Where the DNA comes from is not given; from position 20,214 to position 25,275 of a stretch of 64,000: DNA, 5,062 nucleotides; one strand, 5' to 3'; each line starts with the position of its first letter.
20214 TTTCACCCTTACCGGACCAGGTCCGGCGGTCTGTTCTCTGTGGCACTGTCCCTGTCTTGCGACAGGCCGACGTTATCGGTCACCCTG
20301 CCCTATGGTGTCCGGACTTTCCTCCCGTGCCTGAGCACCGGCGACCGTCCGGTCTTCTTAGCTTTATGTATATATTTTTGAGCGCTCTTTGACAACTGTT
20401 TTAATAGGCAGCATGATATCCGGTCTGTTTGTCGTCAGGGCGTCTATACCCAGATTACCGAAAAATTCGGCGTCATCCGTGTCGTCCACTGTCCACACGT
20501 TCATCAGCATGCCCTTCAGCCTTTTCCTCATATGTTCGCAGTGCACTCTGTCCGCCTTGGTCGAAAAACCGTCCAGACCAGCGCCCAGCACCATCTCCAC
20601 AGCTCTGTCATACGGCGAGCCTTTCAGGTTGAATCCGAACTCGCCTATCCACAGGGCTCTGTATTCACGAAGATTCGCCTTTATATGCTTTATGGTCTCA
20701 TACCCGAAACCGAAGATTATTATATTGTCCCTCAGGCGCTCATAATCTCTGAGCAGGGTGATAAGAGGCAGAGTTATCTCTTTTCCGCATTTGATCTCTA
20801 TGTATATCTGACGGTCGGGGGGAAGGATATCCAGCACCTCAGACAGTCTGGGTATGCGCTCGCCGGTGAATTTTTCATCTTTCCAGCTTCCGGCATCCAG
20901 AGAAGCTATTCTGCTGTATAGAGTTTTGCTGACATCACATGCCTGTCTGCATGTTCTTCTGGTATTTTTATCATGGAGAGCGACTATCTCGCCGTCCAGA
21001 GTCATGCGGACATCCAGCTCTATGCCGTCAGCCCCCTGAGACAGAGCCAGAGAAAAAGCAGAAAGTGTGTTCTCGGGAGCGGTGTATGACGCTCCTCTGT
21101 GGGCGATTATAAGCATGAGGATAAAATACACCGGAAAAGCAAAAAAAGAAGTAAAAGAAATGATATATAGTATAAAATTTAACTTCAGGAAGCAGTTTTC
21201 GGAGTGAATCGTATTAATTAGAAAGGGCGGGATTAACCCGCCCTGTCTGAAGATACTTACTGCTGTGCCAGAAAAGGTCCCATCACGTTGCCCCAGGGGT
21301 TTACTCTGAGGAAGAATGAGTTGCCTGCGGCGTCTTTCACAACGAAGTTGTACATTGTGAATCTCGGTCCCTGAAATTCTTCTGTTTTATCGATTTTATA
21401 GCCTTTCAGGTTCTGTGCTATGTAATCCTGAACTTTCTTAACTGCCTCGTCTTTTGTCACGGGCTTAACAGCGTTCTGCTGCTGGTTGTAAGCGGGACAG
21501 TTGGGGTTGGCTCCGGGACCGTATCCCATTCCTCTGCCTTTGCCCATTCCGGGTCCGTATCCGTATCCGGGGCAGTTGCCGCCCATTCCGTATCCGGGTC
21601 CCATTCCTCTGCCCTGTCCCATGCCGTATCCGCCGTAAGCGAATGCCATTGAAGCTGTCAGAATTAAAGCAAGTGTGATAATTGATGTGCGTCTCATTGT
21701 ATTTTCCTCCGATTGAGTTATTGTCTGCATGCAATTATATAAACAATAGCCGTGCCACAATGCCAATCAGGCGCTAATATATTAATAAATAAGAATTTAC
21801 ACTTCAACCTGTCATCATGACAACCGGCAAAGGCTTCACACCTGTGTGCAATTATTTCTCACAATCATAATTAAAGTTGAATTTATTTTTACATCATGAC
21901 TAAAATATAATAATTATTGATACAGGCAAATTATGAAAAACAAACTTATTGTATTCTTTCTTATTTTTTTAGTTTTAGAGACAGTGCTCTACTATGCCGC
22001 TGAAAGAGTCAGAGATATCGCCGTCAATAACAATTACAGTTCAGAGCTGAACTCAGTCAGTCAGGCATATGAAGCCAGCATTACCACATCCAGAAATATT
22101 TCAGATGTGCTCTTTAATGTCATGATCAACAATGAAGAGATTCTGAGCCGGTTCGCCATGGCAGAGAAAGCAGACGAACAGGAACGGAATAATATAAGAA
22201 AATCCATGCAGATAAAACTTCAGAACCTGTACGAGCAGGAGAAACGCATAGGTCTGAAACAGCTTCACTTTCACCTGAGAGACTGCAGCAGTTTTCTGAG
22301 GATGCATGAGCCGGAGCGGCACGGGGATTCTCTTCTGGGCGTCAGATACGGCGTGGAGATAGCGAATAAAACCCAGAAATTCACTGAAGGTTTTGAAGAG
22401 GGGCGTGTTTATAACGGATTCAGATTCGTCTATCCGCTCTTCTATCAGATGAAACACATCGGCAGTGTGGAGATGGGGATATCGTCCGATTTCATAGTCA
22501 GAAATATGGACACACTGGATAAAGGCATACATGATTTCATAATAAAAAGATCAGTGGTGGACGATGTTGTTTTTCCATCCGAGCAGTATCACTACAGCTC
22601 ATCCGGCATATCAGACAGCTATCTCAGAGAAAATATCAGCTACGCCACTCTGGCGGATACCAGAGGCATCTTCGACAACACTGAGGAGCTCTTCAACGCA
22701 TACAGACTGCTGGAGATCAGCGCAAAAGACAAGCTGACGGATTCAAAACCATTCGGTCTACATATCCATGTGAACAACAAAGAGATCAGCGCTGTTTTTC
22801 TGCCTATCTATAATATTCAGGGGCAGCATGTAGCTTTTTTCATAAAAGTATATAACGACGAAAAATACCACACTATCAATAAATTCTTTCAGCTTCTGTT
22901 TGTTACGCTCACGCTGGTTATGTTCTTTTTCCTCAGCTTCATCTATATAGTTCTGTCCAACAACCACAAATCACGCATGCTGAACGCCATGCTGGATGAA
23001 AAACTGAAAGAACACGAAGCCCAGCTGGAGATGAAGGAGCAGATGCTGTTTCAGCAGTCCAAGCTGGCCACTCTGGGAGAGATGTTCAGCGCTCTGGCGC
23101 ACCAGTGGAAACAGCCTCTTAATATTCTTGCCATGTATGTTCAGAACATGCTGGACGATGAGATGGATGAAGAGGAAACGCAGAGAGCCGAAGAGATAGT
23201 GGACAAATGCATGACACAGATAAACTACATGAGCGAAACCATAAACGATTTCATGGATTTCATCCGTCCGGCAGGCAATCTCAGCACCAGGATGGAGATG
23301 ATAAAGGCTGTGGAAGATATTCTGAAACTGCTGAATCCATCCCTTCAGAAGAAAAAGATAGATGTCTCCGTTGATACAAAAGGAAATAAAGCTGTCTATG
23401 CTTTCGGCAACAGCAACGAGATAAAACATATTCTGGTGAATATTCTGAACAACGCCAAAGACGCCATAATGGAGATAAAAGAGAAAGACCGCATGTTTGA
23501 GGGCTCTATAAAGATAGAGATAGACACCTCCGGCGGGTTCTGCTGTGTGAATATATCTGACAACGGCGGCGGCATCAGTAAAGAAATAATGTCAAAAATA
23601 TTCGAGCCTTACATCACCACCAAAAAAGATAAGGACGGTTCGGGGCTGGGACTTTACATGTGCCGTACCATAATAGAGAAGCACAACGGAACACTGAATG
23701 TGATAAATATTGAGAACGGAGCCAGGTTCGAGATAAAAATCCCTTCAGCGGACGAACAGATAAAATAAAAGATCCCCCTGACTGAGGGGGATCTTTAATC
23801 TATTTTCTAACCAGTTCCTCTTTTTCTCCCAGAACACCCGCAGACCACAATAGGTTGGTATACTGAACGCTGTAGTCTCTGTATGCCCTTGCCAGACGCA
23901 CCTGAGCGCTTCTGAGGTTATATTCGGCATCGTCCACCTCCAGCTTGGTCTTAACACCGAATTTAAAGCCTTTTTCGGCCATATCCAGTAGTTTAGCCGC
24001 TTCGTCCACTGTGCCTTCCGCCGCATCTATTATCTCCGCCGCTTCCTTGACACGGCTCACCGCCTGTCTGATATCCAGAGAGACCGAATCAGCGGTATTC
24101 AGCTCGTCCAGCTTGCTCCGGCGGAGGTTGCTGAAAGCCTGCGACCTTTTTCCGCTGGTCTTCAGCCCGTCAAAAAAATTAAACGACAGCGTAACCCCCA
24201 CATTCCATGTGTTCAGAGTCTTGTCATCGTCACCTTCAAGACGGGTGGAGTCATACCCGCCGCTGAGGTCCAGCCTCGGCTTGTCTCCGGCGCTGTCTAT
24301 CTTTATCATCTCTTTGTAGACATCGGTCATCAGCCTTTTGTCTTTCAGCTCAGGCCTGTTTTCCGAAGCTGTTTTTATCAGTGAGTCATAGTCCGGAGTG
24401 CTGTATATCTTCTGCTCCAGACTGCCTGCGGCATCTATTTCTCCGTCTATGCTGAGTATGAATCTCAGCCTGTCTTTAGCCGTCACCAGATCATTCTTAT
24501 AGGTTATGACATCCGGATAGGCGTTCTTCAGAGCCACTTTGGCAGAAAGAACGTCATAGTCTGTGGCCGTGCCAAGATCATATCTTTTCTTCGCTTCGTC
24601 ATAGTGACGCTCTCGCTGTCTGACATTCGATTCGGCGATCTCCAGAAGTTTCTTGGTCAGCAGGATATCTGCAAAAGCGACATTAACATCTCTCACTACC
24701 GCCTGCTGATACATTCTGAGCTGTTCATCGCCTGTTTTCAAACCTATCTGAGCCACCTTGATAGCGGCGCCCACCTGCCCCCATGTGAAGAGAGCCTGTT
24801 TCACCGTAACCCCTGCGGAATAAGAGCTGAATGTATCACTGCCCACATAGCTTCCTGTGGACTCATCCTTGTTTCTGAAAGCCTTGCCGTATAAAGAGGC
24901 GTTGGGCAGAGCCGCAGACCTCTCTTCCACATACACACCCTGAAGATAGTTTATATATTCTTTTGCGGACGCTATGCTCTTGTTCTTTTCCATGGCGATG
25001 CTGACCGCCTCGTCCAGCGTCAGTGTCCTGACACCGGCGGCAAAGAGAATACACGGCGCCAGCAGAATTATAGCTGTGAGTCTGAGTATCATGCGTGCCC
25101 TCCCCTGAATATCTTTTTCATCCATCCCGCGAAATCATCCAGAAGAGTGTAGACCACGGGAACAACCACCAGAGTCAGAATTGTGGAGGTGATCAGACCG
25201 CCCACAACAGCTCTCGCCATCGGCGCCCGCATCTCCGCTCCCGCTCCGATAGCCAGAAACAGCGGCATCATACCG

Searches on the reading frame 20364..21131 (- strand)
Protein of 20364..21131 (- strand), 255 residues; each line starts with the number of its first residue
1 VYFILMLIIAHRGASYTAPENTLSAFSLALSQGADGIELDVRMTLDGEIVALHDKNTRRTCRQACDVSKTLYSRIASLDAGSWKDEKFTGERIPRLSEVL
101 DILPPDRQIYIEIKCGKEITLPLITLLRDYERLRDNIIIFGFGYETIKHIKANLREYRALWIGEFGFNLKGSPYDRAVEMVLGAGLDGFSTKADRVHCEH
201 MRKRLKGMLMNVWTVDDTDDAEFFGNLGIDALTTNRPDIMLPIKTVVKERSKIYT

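Call 11: search_protein_families(library=pfam, proteins=[window:20364-21131:-], max_evalue=0.001)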
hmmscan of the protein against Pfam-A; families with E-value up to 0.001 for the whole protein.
window:20364-21131:- (255 aa): 1 family
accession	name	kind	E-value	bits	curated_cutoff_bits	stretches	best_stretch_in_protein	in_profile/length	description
PF03009.23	GDPD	-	6.6e-36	125.1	23.6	1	11-238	1-243/244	Glycerophosphoryl diester phosphodiesterase family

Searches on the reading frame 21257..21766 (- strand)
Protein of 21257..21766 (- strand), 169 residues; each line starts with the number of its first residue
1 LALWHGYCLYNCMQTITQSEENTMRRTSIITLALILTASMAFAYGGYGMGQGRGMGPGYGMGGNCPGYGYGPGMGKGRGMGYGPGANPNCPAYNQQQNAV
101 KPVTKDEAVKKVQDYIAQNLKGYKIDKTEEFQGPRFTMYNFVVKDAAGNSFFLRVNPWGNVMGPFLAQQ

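Call 11: search_protein_families(library=pfam, proteins=[window:21257-21766:-], max_evalue=0.001)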
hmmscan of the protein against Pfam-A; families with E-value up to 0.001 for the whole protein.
window:21257-21766:- (169 aa): 1 family
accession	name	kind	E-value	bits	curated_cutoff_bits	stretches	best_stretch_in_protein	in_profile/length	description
PF17253.7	DUF5320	-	0.00014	23.4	27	1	45-122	8-91/99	Family of unknown function (DUF5320)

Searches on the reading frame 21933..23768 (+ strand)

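Call 11: search_protein_families(library=pfam, proteins=[window:21933-23768:+], max_evalue=0.001)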
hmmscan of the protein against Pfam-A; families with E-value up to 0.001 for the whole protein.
window:21933-23768:+ (611 aa): 4 families
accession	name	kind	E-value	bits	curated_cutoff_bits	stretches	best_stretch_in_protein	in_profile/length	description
PF02518.31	HATPase_c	-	9.4e-21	74.8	26.4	1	493-605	2-109/111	Histidine kinase-, DNA gyrase B-, and HSP90-like ATPase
PF14827.12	dCache_3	-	9.2e-11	42.2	25.7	1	35-193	4-152/239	Double sensory domain of two-component sensor kinase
PF00512.31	HisKA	-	1.6e-08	34.9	26.9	1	381-445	2-62/66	His Kinase A (phospho-acceptor) domain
PF14501.12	HATPase_c_5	-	9.4e-07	29.1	22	1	496-603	5-101/102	GHKL domain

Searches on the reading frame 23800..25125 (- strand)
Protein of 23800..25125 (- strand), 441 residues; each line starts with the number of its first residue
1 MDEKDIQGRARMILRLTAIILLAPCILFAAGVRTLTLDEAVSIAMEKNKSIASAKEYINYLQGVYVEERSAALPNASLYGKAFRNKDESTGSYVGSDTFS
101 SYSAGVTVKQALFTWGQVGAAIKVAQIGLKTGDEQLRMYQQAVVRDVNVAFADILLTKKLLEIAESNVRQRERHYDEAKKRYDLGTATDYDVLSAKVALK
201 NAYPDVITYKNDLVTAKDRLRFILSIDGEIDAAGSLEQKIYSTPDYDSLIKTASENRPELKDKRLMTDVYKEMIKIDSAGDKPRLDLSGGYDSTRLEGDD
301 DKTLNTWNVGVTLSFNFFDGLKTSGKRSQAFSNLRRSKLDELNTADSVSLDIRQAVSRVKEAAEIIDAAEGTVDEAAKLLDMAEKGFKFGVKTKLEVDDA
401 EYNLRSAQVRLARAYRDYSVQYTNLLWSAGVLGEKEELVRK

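Call 11: search_protein_families(library=pfam, proteins=[window:23800-25125:-], max_evalue=0.001)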
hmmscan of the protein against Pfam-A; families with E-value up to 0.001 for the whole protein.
window:23800-25125:- (441 aa): 1 family
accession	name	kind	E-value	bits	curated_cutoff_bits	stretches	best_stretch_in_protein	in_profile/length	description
PF02321.23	OEP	-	2.7e-55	187.6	22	2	247-425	2-182/187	Outer membrane efflux protein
